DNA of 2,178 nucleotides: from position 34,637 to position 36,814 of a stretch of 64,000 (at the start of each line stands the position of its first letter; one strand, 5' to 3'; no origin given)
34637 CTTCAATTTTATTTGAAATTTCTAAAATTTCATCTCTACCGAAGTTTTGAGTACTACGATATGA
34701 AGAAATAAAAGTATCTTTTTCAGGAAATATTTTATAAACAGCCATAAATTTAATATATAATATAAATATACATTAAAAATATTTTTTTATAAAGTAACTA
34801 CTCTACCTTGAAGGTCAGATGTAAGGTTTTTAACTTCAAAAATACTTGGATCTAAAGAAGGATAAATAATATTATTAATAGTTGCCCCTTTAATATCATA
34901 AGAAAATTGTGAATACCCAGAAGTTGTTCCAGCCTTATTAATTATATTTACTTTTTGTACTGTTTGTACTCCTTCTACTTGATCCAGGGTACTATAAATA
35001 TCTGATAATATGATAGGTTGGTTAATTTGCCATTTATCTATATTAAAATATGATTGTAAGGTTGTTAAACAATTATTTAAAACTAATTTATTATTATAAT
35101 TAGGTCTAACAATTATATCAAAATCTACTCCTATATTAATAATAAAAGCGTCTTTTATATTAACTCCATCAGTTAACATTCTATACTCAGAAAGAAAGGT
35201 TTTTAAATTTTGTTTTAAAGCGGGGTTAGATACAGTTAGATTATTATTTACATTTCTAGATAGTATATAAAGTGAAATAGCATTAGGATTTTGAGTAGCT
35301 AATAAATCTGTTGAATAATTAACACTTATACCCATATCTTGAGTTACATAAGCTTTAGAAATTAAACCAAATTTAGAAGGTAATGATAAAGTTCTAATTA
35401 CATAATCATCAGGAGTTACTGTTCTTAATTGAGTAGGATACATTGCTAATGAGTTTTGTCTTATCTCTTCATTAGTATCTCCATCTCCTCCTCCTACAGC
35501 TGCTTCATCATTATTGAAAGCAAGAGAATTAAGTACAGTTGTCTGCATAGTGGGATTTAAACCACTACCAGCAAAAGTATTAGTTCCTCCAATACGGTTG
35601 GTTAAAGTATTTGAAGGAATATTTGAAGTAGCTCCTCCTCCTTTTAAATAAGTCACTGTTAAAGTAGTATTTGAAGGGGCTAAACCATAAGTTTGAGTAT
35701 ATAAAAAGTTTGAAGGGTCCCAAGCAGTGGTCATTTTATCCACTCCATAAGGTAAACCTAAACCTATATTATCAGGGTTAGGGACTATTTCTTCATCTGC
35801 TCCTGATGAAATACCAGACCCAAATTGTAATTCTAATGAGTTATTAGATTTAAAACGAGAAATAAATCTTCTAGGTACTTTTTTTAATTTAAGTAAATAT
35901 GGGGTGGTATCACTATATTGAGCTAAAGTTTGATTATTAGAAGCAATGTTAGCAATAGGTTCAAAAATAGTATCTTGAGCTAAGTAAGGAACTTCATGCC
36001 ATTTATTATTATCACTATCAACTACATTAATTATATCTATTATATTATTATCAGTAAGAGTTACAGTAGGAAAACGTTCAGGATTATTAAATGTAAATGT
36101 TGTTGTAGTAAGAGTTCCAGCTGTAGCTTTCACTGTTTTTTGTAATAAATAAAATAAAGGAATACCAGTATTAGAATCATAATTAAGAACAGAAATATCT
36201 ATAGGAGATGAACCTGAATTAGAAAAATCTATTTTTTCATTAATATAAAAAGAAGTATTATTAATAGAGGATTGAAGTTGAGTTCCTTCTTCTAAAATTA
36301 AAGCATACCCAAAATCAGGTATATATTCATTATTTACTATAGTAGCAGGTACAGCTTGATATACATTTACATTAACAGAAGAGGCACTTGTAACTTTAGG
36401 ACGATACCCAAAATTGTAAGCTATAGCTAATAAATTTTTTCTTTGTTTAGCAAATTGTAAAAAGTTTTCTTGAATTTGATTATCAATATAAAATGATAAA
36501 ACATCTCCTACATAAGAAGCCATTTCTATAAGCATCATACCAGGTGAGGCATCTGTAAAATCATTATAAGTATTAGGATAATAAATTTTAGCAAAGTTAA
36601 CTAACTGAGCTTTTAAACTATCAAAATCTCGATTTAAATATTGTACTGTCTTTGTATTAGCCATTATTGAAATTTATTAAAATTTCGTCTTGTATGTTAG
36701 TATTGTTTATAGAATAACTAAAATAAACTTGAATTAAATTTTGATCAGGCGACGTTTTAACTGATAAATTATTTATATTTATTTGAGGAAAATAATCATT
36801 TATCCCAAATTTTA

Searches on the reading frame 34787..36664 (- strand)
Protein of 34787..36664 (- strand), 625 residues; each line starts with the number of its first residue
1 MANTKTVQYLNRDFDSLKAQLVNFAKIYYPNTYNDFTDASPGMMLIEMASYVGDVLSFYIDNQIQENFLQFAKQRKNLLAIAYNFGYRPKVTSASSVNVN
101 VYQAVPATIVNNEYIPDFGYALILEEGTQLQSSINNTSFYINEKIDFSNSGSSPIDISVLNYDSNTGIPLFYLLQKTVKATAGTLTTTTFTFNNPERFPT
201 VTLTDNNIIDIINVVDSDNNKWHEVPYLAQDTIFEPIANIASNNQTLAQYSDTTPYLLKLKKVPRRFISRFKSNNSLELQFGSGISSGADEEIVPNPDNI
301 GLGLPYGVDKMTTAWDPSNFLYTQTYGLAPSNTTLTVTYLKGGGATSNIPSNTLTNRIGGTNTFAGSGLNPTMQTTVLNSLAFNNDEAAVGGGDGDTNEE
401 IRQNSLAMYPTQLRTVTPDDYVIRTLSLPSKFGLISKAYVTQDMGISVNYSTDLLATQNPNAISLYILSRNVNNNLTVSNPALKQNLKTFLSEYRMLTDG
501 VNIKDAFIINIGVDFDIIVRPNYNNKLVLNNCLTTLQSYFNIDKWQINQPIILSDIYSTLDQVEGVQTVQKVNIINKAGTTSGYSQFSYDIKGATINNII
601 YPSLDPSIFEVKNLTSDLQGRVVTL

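Call 12: search_protein_families(library=phrogs, proteins=[window:34787-36664:-], max_evalue=0.001)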
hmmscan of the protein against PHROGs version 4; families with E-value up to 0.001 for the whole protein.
window:34787-36664:- (625 aa): 3 families
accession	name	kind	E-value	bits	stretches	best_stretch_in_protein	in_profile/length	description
phrog_219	-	tail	2.8e-16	60.2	1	11-540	8-425/598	baseplate wedge subunit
phrog_10646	-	tail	8.6e-16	58.1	1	11-98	30-117/1142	baseplate wedge subunit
phrog_4226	-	tail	1.2e-07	32.3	1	458-570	89-198/228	baseplate protein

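Call 68: search_dna_similar(query=window:34787-36664:-, collection=phages, mode=protein, max_evalue=1e-10, max_rows=12)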
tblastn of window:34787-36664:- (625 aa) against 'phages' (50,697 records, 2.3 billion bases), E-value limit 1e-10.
Records with a match: 17; places in all: 17; records where one place covers at least 80% of the query: 6.
Best place of each record, by identity: <60% 17.
By first word of the organism name: Pseudomonas 11; Flavobacterium 4; Microcystis 1; uncultured 1.
By host as written in the record: Pseudomonas aeruginosa PAO1 5; Flavobacterium sp. LMO8 4; - 4; Pseudomonas aeruginosa 3; Microcystis elabens 1.
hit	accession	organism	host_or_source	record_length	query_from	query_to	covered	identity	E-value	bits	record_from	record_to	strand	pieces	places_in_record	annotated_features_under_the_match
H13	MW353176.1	Flavobacterium phage vB_FspM_immuto_3-5A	Flavobacterium sp. LMO8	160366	1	625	100%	49.0%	7e-173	551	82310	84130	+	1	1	baseplate wedge protein | baseplate assembly protein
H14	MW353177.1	Flavobacterium phage vB_FspM_immuto_13-6C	Flavobacterium sp. LMO8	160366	1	625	100%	49.0%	7e-173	551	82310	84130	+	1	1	baseplate wedge protein | baseplate assembly protein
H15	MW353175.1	Flavobacterium phage vB_FspM_immuto_2-6A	Flavobacterium sp. LMO8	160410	1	625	100%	49.0%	7e-173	551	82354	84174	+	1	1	baseplate wedge protein | baseplate assembly protein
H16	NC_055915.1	Flavobacterium phage vB_FspM_immuto_2-6A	Flavobacterium sp. LMO8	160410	1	625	100%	49.0%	7e-173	551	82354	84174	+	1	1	baseplate wedge protein | baseplate assembly protein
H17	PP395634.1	Microcystis phage Mel-JY01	Microcystis elabens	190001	5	622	99%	48.7%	1e-164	527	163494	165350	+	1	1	hypothetical protein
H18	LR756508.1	uncultured phage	metagenomic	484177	3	623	99%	40.8%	4e-137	447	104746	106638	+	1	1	record has no annotation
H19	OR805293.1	Pseudomonas phage Deifobo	Pseudomonas aeruginosa PAO1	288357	5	90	14%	38.4%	3e-11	73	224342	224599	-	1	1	baseplate wedge subunit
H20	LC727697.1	Pseudomonas phage sp. 30-2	Pseudomonas aeruginosa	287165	5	90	14%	38.4%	4e-11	73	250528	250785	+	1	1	hypothetical protein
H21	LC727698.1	Pseudomonas phage sp. 30-3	Pseudomonas aeruginosa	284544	5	90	14%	38.4%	4e-11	73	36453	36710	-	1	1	hypothetical protein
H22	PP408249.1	Pseudomonas phage vB_Pa-PAC2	Pseudomonas aeruginosa PAO1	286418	5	90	14%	38.4%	4e-11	73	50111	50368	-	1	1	baseplate wedge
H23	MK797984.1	Pseudomonas phage vB_PaeM_PA5oct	-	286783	5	90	14%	38.4%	4e-11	73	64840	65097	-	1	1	baseplate wedge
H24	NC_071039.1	Pseudomonas phage vB_PaeM_PA5oct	-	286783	5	90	14%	38.4%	4e-11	73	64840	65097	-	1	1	baseplate wedge subunit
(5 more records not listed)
